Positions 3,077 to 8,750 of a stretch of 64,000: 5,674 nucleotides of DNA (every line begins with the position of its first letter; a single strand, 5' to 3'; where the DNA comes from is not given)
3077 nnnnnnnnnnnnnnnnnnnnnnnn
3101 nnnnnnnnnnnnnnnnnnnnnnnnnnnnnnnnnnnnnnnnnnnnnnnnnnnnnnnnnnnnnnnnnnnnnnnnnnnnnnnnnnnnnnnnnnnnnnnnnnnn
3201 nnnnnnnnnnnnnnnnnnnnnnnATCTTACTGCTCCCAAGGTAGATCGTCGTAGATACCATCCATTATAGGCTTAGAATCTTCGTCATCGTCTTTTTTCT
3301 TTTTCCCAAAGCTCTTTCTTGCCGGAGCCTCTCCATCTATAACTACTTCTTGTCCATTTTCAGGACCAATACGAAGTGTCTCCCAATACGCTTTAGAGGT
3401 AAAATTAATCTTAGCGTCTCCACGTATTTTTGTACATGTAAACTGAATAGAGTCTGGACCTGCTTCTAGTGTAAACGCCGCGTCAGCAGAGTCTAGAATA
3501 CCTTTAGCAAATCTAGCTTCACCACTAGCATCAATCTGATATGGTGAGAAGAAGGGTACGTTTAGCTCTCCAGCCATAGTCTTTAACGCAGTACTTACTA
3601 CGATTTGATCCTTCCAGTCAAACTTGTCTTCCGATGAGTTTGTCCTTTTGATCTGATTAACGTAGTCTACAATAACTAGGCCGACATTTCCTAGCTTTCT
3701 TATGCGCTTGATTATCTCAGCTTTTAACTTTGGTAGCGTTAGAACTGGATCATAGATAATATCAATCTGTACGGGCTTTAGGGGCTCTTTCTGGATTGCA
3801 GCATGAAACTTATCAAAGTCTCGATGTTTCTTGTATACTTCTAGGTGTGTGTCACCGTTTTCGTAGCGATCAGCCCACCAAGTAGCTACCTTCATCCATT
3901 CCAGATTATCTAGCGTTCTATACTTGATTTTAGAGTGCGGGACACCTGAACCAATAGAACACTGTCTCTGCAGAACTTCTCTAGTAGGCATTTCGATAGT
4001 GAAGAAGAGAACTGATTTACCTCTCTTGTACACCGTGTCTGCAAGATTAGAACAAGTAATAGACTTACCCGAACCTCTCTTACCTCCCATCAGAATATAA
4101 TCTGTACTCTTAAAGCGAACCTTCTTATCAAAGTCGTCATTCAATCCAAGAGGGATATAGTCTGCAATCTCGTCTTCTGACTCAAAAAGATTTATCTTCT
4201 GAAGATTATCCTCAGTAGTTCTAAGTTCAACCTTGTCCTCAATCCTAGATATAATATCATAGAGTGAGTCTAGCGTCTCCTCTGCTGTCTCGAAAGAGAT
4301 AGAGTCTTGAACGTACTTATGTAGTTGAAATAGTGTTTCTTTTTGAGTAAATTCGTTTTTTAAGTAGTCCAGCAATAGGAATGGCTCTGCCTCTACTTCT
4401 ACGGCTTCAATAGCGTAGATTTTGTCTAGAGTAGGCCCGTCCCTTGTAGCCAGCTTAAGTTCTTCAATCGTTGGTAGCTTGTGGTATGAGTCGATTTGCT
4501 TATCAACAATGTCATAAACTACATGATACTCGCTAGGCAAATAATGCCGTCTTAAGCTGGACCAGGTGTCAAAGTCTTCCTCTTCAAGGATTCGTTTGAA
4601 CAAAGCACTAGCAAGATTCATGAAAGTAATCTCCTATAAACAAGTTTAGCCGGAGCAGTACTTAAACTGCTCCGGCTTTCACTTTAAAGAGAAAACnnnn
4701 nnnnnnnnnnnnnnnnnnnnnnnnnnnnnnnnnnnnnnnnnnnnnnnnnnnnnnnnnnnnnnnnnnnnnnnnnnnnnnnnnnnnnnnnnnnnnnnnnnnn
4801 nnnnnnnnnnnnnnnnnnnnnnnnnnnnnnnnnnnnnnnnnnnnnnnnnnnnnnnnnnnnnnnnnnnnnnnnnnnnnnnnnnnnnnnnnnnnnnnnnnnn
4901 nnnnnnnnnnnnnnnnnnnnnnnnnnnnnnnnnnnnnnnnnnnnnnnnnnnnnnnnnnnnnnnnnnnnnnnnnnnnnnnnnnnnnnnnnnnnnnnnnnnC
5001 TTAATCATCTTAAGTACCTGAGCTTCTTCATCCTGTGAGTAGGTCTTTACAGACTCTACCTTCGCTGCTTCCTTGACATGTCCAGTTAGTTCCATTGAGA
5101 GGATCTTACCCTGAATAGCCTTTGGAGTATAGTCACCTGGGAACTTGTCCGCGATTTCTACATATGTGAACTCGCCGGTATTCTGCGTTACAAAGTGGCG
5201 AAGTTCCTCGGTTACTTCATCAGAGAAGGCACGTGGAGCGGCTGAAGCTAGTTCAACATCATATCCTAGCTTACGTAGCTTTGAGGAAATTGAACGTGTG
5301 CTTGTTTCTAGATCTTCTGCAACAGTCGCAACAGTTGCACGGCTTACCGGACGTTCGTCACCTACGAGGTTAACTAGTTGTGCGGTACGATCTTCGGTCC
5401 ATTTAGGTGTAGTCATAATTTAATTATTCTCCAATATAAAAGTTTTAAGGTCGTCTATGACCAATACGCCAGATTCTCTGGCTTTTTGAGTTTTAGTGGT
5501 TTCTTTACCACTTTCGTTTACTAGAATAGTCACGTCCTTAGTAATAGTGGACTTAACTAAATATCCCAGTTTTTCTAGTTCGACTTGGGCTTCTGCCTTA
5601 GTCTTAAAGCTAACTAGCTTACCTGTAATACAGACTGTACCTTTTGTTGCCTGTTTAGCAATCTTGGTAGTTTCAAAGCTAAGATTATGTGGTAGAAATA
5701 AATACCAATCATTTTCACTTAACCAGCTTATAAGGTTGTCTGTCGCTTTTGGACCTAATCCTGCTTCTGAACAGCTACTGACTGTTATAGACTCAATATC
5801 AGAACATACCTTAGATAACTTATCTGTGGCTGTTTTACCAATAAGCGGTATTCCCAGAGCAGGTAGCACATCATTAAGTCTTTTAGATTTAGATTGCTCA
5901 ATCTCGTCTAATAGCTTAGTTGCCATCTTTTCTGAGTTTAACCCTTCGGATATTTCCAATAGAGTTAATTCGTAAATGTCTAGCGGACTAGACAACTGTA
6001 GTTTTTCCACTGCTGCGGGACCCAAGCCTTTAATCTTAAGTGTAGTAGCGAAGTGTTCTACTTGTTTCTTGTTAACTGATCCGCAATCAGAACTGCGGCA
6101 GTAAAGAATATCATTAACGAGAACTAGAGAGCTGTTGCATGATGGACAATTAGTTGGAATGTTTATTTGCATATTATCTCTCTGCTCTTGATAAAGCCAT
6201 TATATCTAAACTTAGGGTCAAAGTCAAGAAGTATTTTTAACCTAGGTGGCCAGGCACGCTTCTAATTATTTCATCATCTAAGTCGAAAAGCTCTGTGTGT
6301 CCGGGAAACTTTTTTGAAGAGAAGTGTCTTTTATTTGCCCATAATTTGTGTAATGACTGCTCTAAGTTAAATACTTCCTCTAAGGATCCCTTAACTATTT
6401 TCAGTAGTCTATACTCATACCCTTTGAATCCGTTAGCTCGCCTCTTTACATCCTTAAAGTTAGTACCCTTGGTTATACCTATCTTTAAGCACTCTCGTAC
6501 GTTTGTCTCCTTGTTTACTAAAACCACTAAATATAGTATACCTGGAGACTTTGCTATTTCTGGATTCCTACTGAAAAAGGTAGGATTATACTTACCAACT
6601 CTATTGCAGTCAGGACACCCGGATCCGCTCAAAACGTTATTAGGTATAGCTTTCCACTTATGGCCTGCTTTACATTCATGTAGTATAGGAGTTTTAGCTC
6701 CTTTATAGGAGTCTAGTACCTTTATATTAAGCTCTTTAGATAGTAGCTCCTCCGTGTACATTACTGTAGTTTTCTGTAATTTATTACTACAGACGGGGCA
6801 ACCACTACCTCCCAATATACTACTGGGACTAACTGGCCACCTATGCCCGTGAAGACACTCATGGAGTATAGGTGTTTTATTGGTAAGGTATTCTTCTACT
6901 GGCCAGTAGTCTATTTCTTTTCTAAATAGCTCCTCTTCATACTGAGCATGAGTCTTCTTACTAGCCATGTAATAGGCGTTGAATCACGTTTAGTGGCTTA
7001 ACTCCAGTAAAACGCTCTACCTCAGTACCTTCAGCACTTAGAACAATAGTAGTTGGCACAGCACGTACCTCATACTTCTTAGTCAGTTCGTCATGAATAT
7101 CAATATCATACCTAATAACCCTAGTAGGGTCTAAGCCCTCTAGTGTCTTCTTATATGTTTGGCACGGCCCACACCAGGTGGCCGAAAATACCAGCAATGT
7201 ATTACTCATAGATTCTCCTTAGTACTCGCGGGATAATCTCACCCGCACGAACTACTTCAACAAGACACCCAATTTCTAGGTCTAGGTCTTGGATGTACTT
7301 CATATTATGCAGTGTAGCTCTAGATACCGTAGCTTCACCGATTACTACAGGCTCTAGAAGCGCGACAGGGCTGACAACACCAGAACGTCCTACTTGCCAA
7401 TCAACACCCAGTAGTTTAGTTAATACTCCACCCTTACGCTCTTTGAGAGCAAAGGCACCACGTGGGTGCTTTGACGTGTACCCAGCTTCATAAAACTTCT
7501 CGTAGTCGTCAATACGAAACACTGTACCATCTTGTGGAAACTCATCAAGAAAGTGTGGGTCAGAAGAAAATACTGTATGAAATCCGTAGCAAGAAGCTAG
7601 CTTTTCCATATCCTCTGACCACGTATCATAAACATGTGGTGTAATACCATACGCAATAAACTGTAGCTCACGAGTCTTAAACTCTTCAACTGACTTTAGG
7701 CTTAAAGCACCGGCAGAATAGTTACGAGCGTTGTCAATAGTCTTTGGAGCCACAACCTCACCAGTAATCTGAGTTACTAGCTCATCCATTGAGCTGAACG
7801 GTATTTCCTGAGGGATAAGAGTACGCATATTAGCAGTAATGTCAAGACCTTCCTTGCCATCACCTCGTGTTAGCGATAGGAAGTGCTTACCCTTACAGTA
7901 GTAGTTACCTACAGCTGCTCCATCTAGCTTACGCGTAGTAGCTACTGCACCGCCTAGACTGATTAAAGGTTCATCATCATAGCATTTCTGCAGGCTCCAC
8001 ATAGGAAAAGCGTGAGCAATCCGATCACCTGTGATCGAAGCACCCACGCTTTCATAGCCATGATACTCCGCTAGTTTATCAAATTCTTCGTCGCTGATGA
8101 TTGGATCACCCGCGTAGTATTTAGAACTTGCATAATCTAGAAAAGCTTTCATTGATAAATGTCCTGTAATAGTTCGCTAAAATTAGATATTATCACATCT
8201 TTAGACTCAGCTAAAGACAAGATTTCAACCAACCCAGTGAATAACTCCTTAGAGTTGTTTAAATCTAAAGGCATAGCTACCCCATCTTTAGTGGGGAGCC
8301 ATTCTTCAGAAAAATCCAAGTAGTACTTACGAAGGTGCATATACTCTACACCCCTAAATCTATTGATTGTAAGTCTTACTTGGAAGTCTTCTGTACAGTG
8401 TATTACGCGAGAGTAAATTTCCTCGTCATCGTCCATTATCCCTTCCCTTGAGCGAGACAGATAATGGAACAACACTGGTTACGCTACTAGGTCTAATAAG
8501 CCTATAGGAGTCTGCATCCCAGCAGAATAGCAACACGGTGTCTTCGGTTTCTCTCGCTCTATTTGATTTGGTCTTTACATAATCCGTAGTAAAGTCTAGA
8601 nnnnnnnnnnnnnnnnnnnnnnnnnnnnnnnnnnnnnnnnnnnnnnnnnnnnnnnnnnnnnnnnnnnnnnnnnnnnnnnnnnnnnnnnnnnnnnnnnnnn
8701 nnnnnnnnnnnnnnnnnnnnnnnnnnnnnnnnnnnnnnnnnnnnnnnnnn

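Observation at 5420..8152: NAD-dependent DNA ligase split into two ORFs by a GIY-YIG homing endonuclease gene and a thioredoxin gene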

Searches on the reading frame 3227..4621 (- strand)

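Call 3: search_protein_families(library=pfam, proteins=[window:3227-4621:-], max_evalue=0.01)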
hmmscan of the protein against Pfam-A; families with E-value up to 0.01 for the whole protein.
window:3227-4621:- (464 aa): 5 families
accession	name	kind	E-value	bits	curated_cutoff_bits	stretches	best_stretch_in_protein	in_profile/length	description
PF03796.21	DnaB_C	-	4.6e-19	69.2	27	1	164-370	9-185/255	DnaB-like helicase C terminal domain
PF06745.19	ATPase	-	0.0019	18.1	26.6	1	167-224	11-71/231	KaiC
PF13481.12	AAA_25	-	0.0042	17.2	27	0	176-335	36-165/195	AAA domain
PF06414.18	Zeta_toxin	-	0.006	16.5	22.3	0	168-204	11-47/199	Zeta toxin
PF24883.2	NPHP3_N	-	0.0079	16.8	24.8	0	173-209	22-58/164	Nephrocystin 3, N-terminal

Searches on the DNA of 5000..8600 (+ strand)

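Call 4: search_dna_similar(query=window:5000-8600:+, collection=phages, mode=near, max_rows=30)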
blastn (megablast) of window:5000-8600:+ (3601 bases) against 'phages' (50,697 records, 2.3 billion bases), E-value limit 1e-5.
No match.
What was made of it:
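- Tried and rejected: Megablast of 5000-8600 against the phage collection found no match (call 4).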
